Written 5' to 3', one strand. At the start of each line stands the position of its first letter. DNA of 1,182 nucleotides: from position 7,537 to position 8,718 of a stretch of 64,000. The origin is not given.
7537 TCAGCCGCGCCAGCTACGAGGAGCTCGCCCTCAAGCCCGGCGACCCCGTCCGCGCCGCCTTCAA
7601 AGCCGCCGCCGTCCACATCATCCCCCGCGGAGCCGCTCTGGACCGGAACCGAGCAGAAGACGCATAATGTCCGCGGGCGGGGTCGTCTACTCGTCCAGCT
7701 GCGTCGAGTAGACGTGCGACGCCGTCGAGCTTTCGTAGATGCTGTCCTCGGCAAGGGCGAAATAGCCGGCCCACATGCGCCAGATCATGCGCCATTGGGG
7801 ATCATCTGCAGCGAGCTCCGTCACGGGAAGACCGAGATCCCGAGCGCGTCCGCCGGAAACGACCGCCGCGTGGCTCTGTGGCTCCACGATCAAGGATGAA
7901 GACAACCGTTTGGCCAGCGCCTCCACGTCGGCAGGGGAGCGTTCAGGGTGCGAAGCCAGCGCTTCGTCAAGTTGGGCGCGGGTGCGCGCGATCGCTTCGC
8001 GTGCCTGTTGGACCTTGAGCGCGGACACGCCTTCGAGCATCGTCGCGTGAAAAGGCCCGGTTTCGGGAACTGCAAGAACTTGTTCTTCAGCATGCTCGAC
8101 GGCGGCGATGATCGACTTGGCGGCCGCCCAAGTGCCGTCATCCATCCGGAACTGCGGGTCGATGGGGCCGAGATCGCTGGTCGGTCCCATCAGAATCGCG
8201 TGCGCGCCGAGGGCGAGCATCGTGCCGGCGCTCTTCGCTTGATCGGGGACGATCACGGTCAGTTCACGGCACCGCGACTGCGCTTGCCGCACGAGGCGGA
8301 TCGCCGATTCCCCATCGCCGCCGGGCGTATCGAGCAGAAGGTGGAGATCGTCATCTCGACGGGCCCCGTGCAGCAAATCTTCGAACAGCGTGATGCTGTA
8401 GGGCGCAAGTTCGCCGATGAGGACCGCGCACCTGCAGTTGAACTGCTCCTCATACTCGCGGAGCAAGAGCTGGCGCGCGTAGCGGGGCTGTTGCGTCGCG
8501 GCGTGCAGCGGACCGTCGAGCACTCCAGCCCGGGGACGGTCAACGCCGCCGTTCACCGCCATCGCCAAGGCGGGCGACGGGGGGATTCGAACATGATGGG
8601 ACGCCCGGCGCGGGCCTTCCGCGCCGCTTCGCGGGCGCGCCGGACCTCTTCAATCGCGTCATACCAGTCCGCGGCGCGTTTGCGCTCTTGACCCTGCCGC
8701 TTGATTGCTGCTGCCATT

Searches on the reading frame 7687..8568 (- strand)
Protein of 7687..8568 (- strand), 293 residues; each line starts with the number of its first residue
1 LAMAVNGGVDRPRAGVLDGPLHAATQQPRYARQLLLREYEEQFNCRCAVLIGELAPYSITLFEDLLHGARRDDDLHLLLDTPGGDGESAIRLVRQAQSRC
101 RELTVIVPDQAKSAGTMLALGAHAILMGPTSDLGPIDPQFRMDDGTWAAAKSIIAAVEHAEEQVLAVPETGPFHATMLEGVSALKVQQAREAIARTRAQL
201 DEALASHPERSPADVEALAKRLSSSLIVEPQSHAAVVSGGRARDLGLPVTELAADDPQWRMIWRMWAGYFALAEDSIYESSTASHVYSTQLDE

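Call 95: search_protein_families(library=pfam, proteins=[window:7687-8568:-], max_evalue=0.001)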
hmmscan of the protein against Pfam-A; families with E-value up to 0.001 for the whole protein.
window:7687-8568:- (293 aa): 2 families
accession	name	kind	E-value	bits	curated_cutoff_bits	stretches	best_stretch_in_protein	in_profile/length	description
PF01972.22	SDH_protease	-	1.7e-11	44.1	31.3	1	71-162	90-176/286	ClpP-like SDH-type serine proteinase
PF25145.1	NfeD1b_N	-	3.2e-06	27.3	40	1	77-151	36-108/189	NfeD1b, N-terminal domain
